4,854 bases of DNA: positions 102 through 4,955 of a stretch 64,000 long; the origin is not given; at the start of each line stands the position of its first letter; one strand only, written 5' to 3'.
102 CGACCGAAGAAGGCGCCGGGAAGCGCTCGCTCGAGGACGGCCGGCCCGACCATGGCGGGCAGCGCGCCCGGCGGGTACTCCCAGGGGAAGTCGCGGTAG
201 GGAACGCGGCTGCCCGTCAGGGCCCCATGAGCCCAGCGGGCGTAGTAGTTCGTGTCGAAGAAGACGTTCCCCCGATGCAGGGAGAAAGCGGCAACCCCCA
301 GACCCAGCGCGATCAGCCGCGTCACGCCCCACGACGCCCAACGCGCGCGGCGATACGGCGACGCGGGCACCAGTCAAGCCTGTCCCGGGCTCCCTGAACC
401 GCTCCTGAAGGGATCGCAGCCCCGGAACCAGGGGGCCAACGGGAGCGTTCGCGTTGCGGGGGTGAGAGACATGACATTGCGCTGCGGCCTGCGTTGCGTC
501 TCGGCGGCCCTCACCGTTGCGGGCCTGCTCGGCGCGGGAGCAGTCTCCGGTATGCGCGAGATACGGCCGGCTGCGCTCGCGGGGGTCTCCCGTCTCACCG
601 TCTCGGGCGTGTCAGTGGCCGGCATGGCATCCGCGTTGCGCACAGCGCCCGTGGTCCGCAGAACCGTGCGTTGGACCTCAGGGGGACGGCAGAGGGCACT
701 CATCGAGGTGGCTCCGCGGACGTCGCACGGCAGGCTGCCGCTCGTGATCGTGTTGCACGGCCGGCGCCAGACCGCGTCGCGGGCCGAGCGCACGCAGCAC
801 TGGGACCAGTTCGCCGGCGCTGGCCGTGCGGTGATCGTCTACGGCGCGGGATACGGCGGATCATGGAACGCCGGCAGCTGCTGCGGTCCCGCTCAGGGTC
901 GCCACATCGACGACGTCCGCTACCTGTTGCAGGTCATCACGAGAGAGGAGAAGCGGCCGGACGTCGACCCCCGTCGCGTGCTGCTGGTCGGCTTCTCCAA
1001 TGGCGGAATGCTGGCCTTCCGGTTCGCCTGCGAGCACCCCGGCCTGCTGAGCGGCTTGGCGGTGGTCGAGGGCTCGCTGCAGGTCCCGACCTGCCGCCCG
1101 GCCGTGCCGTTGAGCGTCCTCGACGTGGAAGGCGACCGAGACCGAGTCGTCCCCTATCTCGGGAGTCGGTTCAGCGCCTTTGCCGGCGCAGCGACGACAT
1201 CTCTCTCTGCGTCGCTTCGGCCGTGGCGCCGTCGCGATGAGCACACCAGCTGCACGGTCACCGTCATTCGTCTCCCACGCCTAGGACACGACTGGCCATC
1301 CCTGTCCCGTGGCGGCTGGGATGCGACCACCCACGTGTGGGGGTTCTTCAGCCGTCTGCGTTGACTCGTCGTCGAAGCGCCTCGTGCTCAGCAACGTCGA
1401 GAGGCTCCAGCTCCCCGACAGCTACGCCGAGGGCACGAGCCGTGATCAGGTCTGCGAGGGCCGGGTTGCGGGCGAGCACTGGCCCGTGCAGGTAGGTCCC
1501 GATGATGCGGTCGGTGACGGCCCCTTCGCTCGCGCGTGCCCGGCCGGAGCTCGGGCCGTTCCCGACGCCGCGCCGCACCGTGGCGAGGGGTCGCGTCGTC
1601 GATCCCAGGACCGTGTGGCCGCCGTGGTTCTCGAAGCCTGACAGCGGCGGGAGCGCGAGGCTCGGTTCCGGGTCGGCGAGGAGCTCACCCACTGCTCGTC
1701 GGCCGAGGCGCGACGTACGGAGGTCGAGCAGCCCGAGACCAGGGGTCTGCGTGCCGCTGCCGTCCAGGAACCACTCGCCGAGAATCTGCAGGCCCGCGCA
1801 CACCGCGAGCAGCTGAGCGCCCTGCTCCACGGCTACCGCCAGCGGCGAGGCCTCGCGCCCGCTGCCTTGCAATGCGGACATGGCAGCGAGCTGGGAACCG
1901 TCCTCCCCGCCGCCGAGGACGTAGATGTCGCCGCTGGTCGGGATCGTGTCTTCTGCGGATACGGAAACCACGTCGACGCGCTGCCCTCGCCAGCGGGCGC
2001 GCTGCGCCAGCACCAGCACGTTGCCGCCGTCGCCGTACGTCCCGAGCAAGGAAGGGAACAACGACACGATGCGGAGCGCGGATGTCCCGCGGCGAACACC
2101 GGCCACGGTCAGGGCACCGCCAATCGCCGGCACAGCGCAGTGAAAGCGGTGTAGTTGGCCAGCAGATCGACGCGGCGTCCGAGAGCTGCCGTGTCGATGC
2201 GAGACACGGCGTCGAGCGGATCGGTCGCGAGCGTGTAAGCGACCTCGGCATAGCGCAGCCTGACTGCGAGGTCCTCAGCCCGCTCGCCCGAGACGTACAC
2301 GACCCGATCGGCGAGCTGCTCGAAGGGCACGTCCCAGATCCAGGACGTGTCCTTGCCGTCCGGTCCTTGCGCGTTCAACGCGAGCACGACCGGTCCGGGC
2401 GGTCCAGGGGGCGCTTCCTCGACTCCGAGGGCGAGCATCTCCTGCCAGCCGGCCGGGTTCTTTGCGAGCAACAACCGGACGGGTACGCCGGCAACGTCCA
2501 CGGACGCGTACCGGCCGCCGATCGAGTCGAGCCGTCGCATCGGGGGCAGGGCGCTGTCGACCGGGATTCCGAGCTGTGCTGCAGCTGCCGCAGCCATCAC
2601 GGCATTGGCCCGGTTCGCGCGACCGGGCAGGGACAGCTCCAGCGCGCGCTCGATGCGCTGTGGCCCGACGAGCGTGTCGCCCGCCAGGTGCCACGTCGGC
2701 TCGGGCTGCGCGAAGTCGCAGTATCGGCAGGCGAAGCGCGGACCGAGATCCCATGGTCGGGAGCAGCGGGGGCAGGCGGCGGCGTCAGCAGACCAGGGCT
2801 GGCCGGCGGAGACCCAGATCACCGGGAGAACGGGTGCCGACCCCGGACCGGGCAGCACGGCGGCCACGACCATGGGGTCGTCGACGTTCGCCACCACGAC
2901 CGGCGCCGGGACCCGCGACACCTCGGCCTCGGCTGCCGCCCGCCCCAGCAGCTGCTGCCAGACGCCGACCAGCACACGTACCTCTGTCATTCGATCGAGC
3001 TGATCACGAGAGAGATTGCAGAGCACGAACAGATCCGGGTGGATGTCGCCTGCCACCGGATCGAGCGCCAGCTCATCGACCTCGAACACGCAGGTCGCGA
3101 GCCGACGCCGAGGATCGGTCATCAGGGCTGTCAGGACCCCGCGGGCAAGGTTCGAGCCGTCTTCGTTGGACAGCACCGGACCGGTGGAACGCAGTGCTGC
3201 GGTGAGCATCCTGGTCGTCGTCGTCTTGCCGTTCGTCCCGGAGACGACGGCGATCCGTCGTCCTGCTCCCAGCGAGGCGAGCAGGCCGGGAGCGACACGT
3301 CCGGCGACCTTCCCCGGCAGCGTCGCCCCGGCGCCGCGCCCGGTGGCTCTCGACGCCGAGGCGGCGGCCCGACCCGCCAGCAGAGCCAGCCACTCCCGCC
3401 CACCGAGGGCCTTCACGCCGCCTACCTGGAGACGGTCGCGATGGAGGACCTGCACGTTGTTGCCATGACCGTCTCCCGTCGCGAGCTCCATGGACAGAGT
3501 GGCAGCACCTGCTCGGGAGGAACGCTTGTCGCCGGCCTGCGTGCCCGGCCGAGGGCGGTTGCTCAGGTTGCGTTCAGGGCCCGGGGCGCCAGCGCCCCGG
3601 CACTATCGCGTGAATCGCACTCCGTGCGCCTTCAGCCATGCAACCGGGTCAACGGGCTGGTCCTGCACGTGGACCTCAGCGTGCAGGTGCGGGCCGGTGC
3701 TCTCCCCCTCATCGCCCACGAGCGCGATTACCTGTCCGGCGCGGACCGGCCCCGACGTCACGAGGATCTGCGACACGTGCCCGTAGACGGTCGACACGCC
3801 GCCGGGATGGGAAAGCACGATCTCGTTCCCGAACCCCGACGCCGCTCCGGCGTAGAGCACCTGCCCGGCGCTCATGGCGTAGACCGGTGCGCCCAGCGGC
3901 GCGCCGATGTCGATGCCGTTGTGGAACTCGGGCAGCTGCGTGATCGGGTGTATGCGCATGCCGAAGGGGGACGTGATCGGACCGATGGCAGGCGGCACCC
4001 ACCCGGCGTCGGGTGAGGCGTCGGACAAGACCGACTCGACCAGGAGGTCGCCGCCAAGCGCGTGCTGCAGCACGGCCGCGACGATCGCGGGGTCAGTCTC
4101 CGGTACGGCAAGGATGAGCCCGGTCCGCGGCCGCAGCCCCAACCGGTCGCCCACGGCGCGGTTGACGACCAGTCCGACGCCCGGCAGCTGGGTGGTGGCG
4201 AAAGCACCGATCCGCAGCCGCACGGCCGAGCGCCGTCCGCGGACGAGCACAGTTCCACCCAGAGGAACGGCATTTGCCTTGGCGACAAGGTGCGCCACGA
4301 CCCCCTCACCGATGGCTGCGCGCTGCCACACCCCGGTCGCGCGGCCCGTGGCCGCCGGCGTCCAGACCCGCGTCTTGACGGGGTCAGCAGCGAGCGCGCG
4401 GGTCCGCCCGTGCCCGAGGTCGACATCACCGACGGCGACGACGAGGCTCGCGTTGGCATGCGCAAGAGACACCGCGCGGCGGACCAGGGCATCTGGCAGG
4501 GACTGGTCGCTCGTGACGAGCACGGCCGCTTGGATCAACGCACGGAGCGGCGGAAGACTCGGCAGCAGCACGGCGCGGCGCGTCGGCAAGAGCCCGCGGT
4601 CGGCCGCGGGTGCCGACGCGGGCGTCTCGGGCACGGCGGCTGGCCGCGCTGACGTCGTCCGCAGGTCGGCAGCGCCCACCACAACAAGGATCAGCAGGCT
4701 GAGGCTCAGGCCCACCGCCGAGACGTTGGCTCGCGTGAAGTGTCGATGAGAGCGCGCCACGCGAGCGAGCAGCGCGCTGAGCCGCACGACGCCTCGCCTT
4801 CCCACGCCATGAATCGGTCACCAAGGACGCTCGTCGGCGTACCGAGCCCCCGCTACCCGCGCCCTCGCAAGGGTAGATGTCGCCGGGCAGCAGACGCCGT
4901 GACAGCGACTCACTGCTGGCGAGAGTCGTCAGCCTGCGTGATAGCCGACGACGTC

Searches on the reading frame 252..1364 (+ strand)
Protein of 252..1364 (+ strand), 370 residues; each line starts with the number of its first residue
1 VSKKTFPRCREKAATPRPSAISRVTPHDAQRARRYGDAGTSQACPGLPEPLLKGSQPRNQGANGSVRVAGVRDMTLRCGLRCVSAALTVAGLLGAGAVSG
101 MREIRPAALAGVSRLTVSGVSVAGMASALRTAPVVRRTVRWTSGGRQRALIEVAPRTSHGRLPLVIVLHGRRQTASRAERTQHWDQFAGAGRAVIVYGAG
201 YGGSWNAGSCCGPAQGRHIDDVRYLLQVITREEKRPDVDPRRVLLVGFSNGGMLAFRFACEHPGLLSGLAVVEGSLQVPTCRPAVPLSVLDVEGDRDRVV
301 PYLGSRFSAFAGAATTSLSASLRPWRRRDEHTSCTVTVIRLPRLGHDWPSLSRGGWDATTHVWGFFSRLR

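Call 41: search_protein_families(library=pfam, proteins=[window:252-1364:+], max_evalue=0.001)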
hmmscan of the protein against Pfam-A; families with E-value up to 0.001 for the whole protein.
window:252-1364:+ (370 aa): 3 families
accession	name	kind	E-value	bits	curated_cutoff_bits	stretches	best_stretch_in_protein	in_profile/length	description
PF12146.15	Hydrolase_4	-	8.5e-07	28.9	27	1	164-279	6-114/239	Serine aminopeptidase, S33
PF02230.22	Abhydrolase_2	-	2.5e-05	24.7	23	1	223-305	88-176/217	Phospholipase/Carboxylesterase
PF00561.26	Abhydrolase_1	-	0.00047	20.3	25.8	1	238-302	66-122/245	alpha/beta hydrolase fold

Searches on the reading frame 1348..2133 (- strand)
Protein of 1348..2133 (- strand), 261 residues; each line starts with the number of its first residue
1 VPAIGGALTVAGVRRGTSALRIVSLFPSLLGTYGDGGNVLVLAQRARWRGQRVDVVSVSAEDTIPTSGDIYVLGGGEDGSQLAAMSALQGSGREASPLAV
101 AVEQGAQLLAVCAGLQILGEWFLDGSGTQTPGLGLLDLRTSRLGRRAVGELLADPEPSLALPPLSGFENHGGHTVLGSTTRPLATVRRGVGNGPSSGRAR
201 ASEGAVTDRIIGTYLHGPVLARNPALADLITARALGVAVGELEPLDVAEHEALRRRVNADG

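Call 41: search_protein_families(library=pfam, proteins=[window:1348-2133:-], max_evalue=0.001)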
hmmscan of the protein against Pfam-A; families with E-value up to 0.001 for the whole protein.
window:1348-2133:- (261 aa): 1 family
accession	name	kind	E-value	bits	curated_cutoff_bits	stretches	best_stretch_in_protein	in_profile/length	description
PF07685.20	GATase_3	-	1.8e-30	106.4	27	1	22-223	2-195/196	CobB/CobQ-like glutamine amidotransferase domain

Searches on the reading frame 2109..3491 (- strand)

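Call 41: search_protein_families(library=pfam, proteins=[window:2109-3491:-], max_evalue=0.001)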
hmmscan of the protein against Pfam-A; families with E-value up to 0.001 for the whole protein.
window:2109-3491:- (460 aa): 2 families
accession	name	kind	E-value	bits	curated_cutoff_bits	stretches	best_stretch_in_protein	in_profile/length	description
PF08353.15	MurT_C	-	1.3e-21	77.1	25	1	342-449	1-109/110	MurT ligase C-terminal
PF08245.18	Mur_ligase_M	-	8.5e-11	42.6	24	1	83-206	1-126/200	Mur ligase middle domain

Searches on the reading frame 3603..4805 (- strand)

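Call 41: search_protein_families(library=pfam, proteins=[window:3603-4805:-], max_evalue=0.001)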
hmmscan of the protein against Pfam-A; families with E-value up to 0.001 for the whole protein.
window:3603-4805:- (400 aa): 1 family
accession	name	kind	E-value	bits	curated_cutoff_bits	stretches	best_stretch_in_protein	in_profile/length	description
PF01551.29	Peptidase_M23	-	5.7e-29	100.6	28.7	1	294-387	2-96/96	Peptidase family M23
